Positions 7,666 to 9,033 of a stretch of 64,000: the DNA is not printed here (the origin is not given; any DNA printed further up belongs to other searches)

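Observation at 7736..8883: Candidate NiaR-regulated EIIC_2-like transporter (possible niacin/vitamin uptake)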

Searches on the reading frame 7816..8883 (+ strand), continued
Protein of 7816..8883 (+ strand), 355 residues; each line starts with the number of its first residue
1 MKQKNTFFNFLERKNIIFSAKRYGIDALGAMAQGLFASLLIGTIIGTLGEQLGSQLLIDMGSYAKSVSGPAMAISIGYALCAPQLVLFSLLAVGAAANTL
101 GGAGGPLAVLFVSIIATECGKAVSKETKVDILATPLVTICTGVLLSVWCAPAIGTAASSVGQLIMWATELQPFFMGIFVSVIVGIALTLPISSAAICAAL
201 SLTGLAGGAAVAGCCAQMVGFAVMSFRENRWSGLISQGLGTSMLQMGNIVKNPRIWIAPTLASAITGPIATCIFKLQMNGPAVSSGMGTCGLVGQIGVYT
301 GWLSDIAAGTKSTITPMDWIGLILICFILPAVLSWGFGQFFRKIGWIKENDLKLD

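Call 46: find_homologous_proteins(query=P0415)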
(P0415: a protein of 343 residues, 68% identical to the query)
Query P0415 (343 aa): 8000 proteins with E <= 0.001 among 8000 candidates; the best 120 are listed.
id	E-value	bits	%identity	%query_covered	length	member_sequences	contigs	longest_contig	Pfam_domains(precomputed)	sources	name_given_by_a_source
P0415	3.0e-206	702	100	100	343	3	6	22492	PF13303.12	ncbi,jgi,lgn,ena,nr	ncbi:MAG: PTS sugar transporter subunit IIC [Alkaliphilus sp.]|nr:PTS sugar transporter subunit IIC 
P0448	1.9e-196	670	95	100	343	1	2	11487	PF13303.12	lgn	-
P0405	1.8e-191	654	92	100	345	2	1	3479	PF13303.12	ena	-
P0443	6.5e-189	645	90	100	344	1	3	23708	PF13303.12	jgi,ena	-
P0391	7.5e-187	638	88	100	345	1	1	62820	PF13303.12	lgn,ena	-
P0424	1.8e-186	637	88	100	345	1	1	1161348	PF13303.12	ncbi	-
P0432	6.1e-184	629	87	100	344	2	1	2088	PF13303.12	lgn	-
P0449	4.8e-177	606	84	100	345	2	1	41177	PF13303.12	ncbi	-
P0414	1.7e-175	601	83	100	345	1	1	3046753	PF13303.12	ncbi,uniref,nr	ncbi:PTS sugar transporter subunit IIC [Crassaminicella thermophila]|uniref:PTS sugar transporter su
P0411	1.8e-175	601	83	100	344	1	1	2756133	PF13303.12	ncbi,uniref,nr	ncbi:PTS transporter subunit IIC [Crassaminicella indica]|uniref:PTS sugar transporter subunit IIC n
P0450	2.5e-175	600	84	100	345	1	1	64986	PF13303.12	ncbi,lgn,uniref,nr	ncbi:PTS transporter subunit IIC [Marinisporobacter balticus]|uniref:Phosphotransferase system EIIC 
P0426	4.8e-175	600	84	100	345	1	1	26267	PF13303.12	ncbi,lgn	ncbi:MAG: PTS transporter subunit IIC [Bacillota bacterium]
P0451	6.3e-175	599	81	100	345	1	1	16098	PF13303.12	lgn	-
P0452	1.2e-174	598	82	100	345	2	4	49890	PF13303.12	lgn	-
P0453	8.0e-174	596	84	99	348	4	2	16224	PF13303.12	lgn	-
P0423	2.3e-172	591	82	100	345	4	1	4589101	PF13303.12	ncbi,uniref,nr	ncbi:PTS transporter subunit IIC [Crassaminicella profunda]|uniref:PTS transporter subunit IIC n=1 T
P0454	5.0e-172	590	80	100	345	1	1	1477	PF13303.12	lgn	-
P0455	4.2e-171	587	81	100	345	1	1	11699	PF13303.12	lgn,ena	-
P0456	4.5e-171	587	81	100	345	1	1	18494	PF13303.12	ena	-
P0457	5.8e-171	586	81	100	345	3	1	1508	PF13303.12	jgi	jgi:uncharacterized membrane protein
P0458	1.0e-170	585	80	100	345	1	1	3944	PF13303.12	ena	-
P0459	1.3e-170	585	82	100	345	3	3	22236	PF13303.12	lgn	-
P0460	8.1e-169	579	81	100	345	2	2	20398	PF13303.12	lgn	-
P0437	1.8e-168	578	81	100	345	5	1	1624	PF13303.12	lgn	-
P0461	1.0e-167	575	81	100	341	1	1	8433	PF13303.12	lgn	-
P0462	7.6e-167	573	79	100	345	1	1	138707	PF13303.12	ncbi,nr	ncbi:PTS sugar transporter subunit IIC [Lutibacter sp. B2]|nr:PTS sugar transporter subunit IIC [Lut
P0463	3.0e-166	571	81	100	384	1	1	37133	PF13303.12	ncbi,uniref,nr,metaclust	ncbi:hypothetical protein AN619_29850 [Thermotalea metallivorans]|uniref:Phosphotransferase system E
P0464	3.1e-166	571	79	100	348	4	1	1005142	PF13303.12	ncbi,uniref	ncbi:PTS transporter subunit IIC [Inediibacterium massiliense]|uniref:PTS transporter subunit IIC n=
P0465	1.0e-165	569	80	100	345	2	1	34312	PF13303.12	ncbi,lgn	ncbi:MAG: PTS sugar transporter subunit IIC [Thermotaleaceae bacterium]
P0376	3.7e-164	564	78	100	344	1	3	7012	PF13303.12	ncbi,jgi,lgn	jgi:uncharacterized membrane protein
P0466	1.1e-162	559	79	100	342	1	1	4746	PF13303.12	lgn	-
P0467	1.1e-162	559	79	99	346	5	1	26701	PF13303.12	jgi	jgi:hypothetical protein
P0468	7.7e-162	556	79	100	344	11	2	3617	PF13303.12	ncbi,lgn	-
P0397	1.1e-161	556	79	98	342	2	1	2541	PF13303.12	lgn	-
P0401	2.4e-161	555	78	99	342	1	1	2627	PF13303.12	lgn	-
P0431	2.6e-161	554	78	99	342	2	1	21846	PF13303.12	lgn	-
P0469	2.0e-160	552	78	99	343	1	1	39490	PF13303.12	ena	-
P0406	5.6e-160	550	78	99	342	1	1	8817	PF13303.12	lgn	-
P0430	2.3e-159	548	79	99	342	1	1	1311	PF13303.12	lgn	-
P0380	7.3e-159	546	77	99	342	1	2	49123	PF13303.12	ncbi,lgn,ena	-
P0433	1.4e-158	545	76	99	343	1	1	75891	PF13303.12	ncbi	-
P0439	2.2e-158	545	77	99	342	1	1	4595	PF13303.12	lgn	-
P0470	2.4e-157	541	77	99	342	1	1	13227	PF13303.12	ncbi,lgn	-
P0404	4.8e-157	540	77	99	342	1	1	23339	PF13303.12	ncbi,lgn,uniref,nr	ncbi:PTS transporter subunit IIC [Paramaledivibacter caminithermalis]|uniref:Phosphotransferase syst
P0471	7.5e-157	540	76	99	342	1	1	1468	PF13303.12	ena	-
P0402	1.1e-156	539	76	99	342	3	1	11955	PF13303.12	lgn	-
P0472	1.1e-156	539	76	99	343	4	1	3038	PF13303.12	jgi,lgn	jgi:uncharacterized membrane protein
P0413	1.6e-156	539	76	99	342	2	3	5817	PF13303.12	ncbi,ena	-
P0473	1.8e-156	539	76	99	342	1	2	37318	PF13303.12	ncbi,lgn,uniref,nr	ncbi:PTS transporter subunit IIC [Maledivibacter halophilus]|uniref:Phosphotransferase system EIIC d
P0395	2.2e-156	538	77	99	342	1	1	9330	PF13303.12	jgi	-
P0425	3.0e-156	538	76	99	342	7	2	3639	PF13303.12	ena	-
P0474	1.9e-155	535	75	100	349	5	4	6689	PF13303.12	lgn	-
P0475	6.1e-155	533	74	98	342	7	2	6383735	PF13303.12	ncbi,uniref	ncbi:PTS transporter subunit IIC [Wukongibacter baidiensis]|uniref:PTS transporter subunit IIC n=1 T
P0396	1.6e-154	532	76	98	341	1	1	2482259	PF13303.12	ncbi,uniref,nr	ncbi:PTS transporter subunit IIC [Caminicella sporogenes]|uniref:PTS transporter subunit IIC n=1 Tax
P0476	4.2e-153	527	73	99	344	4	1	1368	PF13303.12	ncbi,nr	ncbi:MAG: PTS sugar transporter subunit IIC [Bacillota bacterium]|nr:PTS sugar transporter subunit I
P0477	2.1e-152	525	73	99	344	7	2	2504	PF13303.12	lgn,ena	-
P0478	8.0e-152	523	73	99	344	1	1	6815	PF13303.12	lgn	-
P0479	8.8e-152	523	76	97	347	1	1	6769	PF13303.12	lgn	-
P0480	1.5e-151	522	74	100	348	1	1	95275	PF13303.12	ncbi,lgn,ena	-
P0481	1.8e-151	522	74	100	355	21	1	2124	PF13303.12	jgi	-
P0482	3.7e-151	521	74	100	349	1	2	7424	PF13303.12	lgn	-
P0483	1.1e-150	519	77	99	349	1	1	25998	PF13303.12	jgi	jgi:uncharacterized protein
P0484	1.3e-150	519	74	100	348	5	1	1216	PF13303.12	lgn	-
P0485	3.5e-150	518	74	100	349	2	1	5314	PF13303.12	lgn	-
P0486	4.2e-150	518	74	100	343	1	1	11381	PF13303.12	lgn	-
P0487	8.0e-150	517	74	100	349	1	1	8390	PF13303.12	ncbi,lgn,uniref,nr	ncbi:PTS transporter subunit IIC [Natronincola ferrireducens]|uniref:Phosphotransferase system EIIC 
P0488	1.0e-149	516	74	100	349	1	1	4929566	PF13303.12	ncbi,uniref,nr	ncbi:phosphotransferase system, EIIC [Alkaliphilus metalliredigens QYMF]|uniref:Phosphotransferase s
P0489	3.7e-149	514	73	99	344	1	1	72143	PF13303.12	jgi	-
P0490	4.2e-149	514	73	100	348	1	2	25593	PF13303.12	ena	-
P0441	5.5e-149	514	75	98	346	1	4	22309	PF13303.12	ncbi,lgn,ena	-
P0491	1.0e-148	513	74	100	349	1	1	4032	PF13303.12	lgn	-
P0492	1.1e-148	513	71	98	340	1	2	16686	PF13303.12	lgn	-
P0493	1.3e-148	513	72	99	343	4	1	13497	PF13303.12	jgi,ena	-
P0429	1.4e-148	513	72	100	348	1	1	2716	PF13303.12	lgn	-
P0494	2.5e-148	512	75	98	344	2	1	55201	PF13303.12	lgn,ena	-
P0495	2.9e-148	512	72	100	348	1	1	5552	PF13303.12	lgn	-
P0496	3.0e-148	512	72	100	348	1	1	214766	PF13303.12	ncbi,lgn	-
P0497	3.1e-148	511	72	100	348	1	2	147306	PF13303.12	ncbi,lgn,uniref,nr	ncbi:PTS transporter subunit IIC [Alkaliphilus hydrothermalis]|uniref:Membrane protein n=1 Tax=Alkal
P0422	5.6e-148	511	72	99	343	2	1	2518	PF13303.12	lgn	-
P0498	6.5e-148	510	72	100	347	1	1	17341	PF13303.12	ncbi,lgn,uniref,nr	ncbi:PTS transporter subunit IIC [Alkaliphilus serpentinus]|uniref:PTS sugar transporter subunit IIC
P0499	6.7e-148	510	75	98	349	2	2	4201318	PF13303.12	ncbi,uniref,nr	ncbi:phosphotransferase system, EIIC [Clostridium aceticum]|uniref:Phosphotransferase system, EIIC n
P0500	9.1e-148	510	71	99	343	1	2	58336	PF13303.12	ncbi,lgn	-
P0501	9.2e-148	510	73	99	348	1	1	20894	PF13303.12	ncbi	-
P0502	9.3e-148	510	72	100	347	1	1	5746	PF13303.12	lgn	-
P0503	1.8e-147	509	72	98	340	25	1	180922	PF13303.12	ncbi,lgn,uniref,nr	ncbi:PTS transporter subunit IIC [Acidaminobacter hydrogenoformans]|uniref:Phosphotransferase system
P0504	3.0e-147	508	74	99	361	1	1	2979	PF13303.12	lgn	-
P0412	4.5e-147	508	77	95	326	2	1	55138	PF13303.12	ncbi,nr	ncbi:PTS sugar transporter subunit IIC [Caminicella sporogenes]|nr:PTS sugar transporter subunit IIC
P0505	7.2e-147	507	72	99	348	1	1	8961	PF13303.12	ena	-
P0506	7.5e-147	507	72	100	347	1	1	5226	PF13303.12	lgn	-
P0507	1.0e-146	506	73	100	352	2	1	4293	PF13303.12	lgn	-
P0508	1.1e-146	506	74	100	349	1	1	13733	PF13303.12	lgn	-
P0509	1.2e-146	506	71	99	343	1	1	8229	PF13303.12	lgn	-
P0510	1.2e-146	506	72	99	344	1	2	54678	PF13303.12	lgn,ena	-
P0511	1.2e-146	506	74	98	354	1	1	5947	PF13303.12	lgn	-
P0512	2.3e-146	505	71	100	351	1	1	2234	PF13303.12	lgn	-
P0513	4.6e-146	504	71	100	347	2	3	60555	PF13303.12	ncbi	-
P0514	5.1e-146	504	71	100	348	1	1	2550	PF13303.12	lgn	-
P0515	6.2e-146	504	72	99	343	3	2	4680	PF13303.12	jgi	-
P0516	7.6e-146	504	72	98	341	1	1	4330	PF13303.12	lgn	-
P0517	9.4e-146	503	72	100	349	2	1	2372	PF13303.12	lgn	-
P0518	1.6e-145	503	72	100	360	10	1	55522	PF13303.12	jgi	-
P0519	2.0e-145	502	72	100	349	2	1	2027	PF13303.12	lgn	-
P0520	2.2e-145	502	72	100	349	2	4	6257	PF13303.12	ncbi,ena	-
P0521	2.6e-145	502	72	100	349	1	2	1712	PF13303.12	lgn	-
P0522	3.3e-145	502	72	99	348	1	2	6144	PF13303.12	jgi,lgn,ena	-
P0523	5.3e-145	501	72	98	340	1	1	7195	PF13303.12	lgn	-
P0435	6.7e-145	501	71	99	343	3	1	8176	PF13303.12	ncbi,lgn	-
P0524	1.5e-144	499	69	99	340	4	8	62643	PF13303.12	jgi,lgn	jgi:hypothetical protein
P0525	2.1e-144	499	72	99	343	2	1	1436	PF13303.12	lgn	-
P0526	2.6e-144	499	73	99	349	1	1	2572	PF13303.12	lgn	-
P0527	4.5e-144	498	72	98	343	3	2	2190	PF13303.12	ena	-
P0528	5.1e-144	498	73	100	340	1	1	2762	PF13303.12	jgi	-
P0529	6.8e-144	497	73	100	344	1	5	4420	PF13303.12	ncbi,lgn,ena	-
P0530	6.8e-144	497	73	100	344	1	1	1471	PF13303.12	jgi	-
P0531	7.0e-144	497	71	99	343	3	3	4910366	PF13303.12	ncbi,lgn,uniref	ncbi:PTS transporter subunit IIC [Fusibacter sp. JL216-2]|uniref:PTS transporter subunit IIC n=1 Tax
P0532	7.4e-144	497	72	99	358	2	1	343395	PF13303.12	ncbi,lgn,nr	ncbi:PTS transporter subunit IIC [Alkaliphilus peptidifermentans]|nr:PTS sugar transporter subunit I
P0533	8.0e-144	497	73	99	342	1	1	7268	PF13303.12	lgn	-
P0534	8.2e-144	497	71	100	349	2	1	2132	PF13303.12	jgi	-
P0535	9.9e-144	497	70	99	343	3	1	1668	PF13303.12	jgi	jgi:hypothetical protein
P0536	1.0e-143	497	70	99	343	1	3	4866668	PF13303.12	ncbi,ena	-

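Call 47: find_encoding_contigs(protein=P0488, flank=8000, max_places=2)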
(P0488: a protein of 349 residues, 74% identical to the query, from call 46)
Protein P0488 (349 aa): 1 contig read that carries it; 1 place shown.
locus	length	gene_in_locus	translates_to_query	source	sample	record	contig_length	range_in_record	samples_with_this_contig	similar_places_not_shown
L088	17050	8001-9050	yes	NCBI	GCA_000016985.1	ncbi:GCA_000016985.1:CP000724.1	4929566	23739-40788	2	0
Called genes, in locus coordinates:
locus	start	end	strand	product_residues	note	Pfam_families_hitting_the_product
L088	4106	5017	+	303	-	PF02445:NadA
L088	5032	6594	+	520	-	PF00890:FAD_binding_2, PF01266:DAO (weak), PF03486:HI0933_like, PF07992:Pyr_redox_2 (faint), PF02910:Succ_DH_flav_C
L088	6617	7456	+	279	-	PF02749:QRPTase_N, PF01729:QRPTase_C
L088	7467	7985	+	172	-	PF08279:HTH_11, PF02829:3H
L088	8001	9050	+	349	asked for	PF13303:PTS_EIIC_2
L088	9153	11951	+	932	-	PF03699:UPF0182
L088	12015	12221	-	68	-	-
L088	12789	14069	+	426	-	PF02403:Seryl_tRNA_N, PF05531:NPV_P10 (weak), PF00587:tRNA-synt_2b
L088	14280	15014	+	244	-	-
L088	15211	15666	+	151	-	PF00383:dCMP_cyt_deam_1, PF14437:MafB19-deam, PF14439:Bd3614-deam (weak)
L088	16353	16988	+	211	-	PF01206:TusA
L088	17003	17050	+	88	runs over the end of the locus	PF11823:Se_S_carrier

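Call 51: search_solved_structures(query=window:7816-8883:+, max_evalue=1)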
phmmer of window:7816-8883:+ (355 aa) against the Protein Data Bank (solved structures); distinct sequences matched with E-value up to 1: 2.
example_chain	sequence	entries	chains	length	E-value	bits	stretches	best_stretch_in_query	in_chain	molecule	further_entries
9piu_H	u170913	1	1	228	0.075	15.6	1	157-283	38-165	Heavy chain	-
9pzc_D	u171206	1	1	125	0.19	14.2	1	159-241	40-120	G1L Fab heavy chain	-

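Call 57: predict_structure(alignment_id=A2)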
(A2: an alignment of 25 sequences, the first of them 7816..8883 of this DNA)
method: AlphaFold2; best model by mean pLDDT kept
length: 355 residues; sequences in the alignment: 25
mean_pLDDT: 86.5   pTM: 0.79
mean pLDDT of the five models: 86.5, 81.5, 81.1, 78.7, 77.8
residues with pLDDT >= 90: 177; 70-90: 151; 50-70: 22; < 50: 5
segments of 3 or more residues with pLDDT < 50: none
pLDDT, mean of each block of 10 residues (from residue 1): 59 54 82 86 86 92 92 94 93 94 87 94 72 91 94 90 92 94 83 81 90 93 91 83 83 92 95 86 79 81 79 86 93 95 93 85
secondary structure, 60 per line:
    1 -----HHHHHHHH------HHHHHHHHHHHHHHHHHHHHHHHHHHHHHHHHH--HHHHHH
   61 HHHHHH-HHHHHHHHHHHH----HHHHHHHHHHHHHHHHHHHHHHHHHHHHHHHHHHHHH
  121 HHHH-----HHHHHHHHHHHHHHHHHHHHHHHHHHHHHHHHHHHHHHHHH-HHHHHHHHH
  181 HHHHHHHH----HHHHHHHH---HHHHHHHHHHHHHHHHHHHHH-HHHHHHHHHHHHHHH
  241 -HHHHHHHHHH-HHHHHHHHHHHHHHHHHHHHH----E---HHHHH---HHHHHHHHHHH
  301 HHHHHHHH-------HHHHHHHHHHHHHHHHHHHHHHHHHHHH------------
elements in order: H6-13 H20-52 H55-66 H68-79 H84-124 H130-170 H172-188 H193-200 H204-224 H226-240 H242-251 H253-273 H282-286 H290-308 H316-343

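Call 59: fold_search(model_id=the predicted structure, library=pdb)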
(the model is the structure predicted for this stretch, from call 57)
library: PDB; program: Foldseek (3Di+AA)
matches with E <= 10: 150; with E <= 0.001: 0
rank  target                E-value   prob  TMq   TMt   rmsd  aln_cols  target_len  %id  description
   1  8qsr_A                1.1e-03  1.00  0.60  0.56   5.8       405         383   13  Cryo-EM structure of the glucose-specific PTS transporter IICB from E. coli in the inward-facing conformation (released 2024-09-25)
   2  9lgt_A                1.0e-02  1.00  0.47  0.45   8.8       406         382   13  Cryo-EM structure of the glucose-specific PTS transporter IIC from V. cholerae in the inward-facing conformation (released 2026-01-14)
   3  9a3b_MODEL_1_A        1.2e-02  1.00  0.55  0.44   7.4       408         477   14  Model of E. coli PtsG by in-cell photo-crosslinking MS and deep learning (released 2023-02-24)
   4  3w4t                  2.6e-01  0.30  0.20  0.17  22.1       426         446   13  Crystal structure of MATE P26A mutant (released 2013-04-03)
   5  6gwh                  2.6e-01  0.20  0.17  0.14  19.3       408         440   11  Outward-facing conformation of a multidrug resistance MATE family transporter of the MOP superfamily. (released 2019-06-05)
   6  6z70_A                3.0e-01  0.14  0.15  0.13  18.0       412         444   12  Structure of the MATE family multidrug resistance transporter Aq_128 from Aquifex aeolicus in the outward-facing state (released 2021-12-01)
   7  5yck                  3.6e-01  0.18  0.18  0.15  18.7       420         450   14  Crystal structure of a MATE family protein derived from Camelina sativa at 2.3 angstrom (released 2017-09-27)
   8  6nc6_A                3.9e-01  0.13  0.16  0.13  20.4       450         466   12  Lipid II flippase MurJ, inward closed conformation (released 2019-04-17)
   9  4huk_A                4.3e-01  0.12  0.15  0.12  18.5       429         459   13  MATE transporter NorM-NG in complex with TPP and monobody (released 2013-02-06)
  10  6m20_A                4.6e-01  0.08  0.14  0.12  21.7       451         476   14  Crystal structure of Plasmodium falciparum hexose transporter PfHT1 bound with glucose (released 2020-09-09)
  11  4mlb_C                4.8e-01  0.14  0.17  0.14  17.6       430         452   13  Reverse polarity of binding pocket suggests different function of a MOP superfamily transporter from Pyrococcus furios (released 2013-09-25)
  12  4mlb_B                5.2e-01  0.23  0.21  0.18  21.6       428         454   13  Reverse polarity of binding pocket suggests different function of a MOP superfamily transporter from Pyrococcus furios (released 2013-09-25)
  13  7rq7_B                5.2e-01  0.12  0.15  0.13  20.0       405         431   14  CLC-ec1 at pH 4.5 100mM Cl TWIST2 (released 2022-11-16)
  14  3wbn_A                5.9e-01  0.20  0.20  0.17  19.9       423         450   13  Crystal structure of MATE in complex with MaL6 (released 2013-06-12)
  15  6fv6                  7.5e-01  0.11  0.16  0.16  17.8       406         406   12  Monomer structure of the MATE family multidrug resistance transporter Aq_128 from Aquifex aeolicus in the outward-facing (released 2019-03-20)
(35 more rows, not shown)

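Call 71: get_annotated_region(hit=H1, flank=4000)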
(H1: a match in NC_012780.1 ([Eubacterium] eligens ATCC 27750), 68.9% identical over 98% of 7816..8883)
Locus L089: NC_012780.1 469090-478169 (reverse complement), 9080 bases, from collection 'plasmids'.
description: [Eubacterium] eligens ATCC 27750 plasmid unnamed, complete sequence
organism: [Eubacterium] eligens ATCC 27750 (NCBI taxid 515620)
taxonomy: Bacteria; Bacillota; Clostridia; Lachnospirales; Lachnospiraceae; Lachnospira; Lachnospira eligens; [Eubacterium] eligens ATCC 27750
host: -; source: -; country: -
typing (MOB-suite, as given by PLSDB): non-mobilizable; replicon rep_cluster_238
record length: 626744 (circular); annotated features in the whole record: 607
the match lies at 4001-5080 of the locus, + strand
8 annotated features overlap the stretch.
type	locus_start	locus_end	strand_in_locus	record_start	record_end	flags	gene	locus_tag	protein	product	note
CDS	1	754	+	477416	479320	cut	-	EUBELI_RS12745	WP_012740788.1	fructose-specific PTS transporter subunit EIIC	GO:0009401 - phosphoenolpyruvate-dependent sugar phosphotransferase system [Evidence IEA]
CDS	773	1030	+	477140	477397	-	-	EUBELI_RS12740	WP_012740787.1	HPr family phosphocarrier protein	GO:0009401 - phosphoenolpyruvate-dependent sugar phosphotransferase system [Evidence IEA]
CDS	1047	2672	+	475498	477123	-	ptsP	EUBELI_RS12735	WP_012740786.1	phosphoenolpyruvate--protein phosphotransferase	GO:0009401 - phosphoenolpyruvate-dependent sugar phosphotransferase system [Evidence IEA]; GO:0006808 - regulation of ...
CDS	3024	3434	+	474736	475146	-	-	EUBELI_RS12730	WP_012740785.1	peptide deformylase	-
CDS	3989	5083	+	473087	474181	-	-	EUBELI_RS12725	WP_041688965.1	PTS sugar transporter subunit IIC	-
CDS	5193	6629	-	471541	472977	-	-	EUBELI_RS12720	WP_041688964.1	methyl-accepting chemotaxis protein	GO:0007165 - signal transduction [Evidence IEA]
CDS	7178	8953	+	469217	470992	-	thrS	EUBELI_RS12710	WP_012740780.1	threonine--tRNA ligase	GO:0006435 - threonyl-tRNA aminoacylation [Evidence IEA]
CDS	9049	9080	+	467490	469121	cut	-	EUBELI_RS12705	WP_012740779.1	DEAD/DEAH box helicase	-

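Call 72: get_annotated_region(hit=H3, flank=4000)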
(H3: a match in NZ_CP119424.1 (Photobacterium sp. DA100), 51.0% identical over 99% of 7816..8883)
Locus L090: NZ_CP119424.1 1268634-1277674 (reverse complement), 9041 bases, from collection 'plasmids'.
description: Photobacterium sp. DA100 plasmid pDA100, complete sequence
organism: Photobacterium sp. DA100 (NCBI taxid 3027472)
taxonomy: Bacteria; Pseudomonadota; Gammaproteobacteria; Vibrionales; Vibrionaceae; Photobacterium; Photobacterium sp. DA100
host: -; source: -; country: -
typing (MOB-suite, as given by PLSDB): non-mobilizable
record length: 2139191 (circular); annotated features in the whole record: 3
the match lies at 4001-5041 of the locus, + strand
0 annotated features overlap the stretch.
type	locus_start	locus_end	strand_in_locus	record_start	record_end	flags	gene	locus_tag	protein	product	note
